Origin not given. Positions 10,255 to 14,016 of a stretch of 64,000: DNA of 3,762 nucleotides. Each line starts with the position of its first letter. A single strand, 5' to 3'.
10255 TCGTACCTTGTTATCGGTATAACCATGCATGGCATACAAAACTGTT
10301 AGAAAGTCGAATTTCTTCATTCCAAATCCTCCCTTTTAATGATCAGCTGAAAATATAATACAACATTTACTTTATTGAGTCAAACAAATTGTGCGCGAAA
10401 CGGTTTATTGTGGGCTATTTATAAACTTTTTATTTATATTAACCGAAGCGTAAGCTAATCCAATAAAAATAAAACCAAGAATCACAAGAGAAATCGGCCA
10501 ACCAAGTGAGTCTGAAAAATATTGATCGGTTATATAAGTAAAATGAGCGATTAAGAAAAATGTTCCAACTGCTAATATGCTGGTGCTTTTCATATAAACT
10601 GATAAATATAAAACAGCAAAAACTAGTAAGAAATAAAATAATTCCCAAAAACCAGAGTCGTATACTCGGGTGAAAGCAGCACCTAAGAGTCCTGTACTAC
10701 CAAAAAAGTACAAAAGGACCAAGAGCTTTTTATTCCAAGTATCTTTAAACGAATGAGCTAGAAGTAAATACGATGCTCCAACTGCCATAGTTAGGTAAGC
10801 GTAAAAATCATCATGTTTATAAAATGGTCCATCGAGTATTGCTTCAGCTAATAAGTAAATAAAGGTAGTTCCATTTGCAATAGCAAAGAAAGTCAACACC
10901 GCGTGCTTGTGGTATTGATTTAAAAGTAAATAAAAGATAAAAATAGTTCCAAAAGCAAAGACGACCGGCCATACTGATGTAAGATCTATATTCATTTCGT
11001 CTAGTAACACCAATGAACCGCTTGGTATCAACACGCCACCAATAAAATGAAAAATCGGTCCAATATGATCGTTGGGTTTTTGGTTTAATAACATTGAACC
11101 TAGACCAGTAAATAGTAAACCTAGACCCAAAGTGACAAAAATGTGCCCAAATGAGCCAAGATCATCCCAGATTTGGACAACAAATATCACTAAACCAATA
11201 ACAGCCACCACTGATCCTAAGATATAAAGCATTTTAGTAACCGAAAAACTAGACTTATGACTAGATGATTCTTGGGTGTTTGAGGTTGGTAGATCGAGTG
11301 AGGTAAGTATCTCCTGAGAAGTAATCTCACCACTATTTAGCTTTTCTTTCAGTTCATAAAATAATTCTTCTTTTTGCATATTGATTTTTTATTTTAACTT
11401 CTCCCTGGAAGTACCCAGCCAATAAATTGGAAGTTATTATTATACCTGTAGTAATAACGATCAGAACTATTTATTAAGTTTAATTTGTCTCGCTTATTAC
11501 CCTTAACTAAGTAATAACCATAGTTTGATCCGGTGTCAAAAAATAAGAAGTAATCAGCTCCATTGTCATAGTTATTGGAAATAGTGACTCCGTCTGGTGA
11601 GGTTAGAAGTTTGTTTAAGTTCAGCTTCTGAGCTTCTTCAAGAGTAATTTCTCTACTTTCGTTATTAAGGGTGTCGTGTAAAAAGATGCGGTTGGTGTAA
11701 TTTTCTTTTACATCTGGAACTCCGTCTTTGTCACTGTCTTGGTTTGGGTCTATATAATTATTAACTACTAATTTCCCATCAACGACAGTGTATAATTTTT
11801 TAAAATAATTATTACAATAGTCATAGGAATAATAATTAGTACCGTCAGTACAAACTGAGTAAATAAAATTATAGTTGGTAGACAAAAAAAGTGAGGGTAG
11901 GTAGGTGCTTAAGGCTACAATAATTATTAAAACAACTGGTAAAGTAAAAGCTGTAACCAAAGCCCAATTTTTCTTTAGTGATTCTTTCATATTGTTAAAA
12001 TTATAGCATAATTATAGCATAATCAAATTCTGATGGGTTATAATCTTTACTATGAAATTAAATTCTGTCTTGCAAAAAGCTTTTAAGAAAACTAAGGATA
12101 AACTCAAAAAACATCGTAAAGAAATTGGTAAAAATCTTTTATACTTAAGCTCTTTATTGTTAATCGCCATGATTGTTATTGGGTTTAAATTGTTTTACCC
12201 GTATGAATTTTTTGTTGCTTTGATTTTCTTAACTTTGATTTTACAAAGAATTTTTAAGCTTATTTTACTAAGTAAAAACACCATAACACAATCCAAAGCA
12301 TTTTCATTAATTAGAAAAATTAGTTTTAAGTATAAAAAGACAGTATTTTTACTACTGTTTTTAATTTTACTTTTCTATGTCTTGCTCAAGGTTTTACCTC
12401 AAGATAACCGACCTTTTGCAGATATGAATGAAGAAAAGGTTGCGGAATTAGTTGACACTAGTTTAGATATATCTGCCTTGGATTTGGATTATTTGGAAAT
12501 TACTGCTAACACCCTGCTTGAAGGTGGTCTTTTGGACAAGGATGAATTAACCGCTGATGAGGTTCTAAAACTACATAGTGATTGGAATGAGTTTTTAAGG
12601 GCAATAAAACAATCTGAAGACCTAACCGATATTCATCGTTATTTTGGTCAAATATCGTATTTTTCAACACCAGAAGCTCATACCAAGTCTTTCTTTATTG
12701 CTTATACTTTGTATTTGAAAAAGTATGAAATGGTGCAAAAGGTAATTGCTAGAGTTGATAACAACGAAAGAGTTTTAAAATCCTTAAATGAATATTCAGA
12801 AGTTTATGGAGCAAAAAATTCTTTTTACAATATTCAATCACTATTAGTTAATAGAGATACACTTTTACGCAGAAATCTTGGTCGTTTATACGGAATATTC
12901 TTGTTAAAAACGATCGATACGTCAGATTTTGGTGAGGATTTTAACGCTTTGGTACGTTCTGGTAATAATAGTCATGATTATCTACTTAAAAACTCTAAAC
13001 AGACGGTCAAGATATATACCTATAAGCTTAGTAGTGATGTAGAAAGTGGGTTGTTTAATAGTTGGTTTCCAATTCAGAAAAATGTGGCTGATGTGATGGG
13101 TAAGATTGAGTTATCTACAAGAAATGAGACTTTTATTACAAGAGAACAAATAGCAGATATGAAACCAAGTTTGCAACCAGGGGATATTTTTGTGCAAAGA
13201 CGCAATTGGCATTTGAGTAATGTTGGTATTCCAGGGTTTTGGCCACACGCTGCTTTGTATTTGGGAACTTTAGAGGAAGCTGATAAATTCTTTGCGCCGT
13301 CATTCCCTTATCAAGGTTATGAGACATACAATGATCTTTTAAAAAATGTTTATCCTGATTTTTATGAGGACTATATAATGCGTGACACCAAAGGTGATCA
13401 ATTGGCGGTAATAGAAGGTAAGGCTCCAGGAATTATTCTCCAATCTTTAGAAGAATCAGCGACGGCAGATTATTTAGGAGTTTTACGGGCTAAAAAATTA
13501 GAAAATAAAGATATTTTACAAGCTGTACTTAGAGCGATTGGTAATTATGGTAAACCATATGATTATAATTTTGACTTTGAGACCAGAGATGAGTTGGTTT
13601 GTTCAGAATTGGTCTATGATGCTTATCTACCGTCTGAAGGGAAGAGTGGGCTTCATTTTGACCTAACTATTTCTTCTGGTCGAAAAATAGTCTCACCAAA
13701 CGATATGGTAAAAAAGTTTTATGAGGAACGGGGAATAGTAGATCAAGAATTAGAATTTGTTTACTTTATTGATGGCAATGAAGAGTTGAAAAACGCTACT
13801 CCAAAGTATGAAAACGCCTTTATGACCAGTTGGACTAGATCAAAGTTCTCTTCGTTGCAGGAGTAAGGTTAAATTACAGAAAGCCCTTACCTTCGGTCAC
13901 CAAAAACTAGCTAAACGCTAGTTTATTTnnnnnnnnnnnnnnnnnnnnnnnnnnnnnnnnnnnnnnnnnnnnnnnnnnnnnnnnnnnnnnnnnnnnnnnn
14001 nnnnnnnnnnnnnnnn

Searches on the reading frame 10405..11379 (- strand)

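Call 43: search_protein_families(library=pfam, proteins=[window:10405-11379:-], max_evalue=0.001)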
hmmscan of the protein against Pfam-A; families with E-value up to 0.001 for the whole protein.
window:10405-11379:- (324 aa): 1 family
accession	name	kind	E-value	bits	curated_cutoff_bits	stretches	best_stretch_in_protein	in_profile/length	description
PF09925.14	DUF2157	-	0.00067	19.8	32.4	0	37-119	26-106/146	Predicted membrane protein (DUF2157)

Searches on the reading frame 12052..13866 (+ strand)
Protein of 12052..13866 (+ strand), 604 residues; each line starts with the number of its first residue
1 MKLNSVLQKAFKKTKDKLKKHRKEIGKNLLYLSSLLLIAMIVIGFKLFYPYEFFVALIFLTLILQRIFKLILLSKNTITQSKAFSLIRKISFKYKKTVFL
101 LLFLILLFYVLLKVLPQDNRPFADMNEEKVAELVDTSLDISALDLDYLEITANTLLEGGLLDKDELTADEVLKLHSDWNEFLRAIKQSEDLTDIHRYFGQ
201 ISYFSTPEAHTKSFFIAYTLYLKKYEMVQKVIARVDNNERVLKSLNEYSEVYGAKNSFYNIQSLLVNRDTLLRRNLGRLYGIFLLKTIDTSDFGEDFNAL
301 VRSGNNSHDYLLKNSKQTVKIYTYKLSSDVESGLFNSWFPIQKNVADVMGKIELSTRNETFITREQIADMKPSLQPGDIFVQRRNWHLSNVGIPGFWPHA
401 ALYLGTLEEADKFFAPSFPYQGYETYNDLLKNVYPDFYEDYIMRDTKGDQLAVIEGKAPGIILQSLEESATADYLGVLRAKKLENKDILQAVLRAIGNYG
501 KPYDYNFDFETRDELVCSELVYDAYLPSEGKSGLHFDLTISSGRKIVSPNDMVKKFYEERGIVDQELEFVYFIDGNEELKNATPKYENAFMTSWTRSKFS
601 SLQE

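Call 43: search_protein_families(library=pfam, proteins=[window:12052-13866:+], max_evalue=0.001)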
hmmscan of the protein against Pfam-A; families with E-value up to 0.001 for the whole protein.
window:12052-13866:+ (604 aa): 1 family
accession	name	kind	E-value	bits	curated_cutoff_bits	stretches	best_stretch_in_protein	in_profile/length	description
PF05708.18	Peptidase_C92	-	2.4e-13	50.9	27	1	374-566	2-155/166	Permuted papain-like amidase enzyme, YaeF/YiiX, C92 family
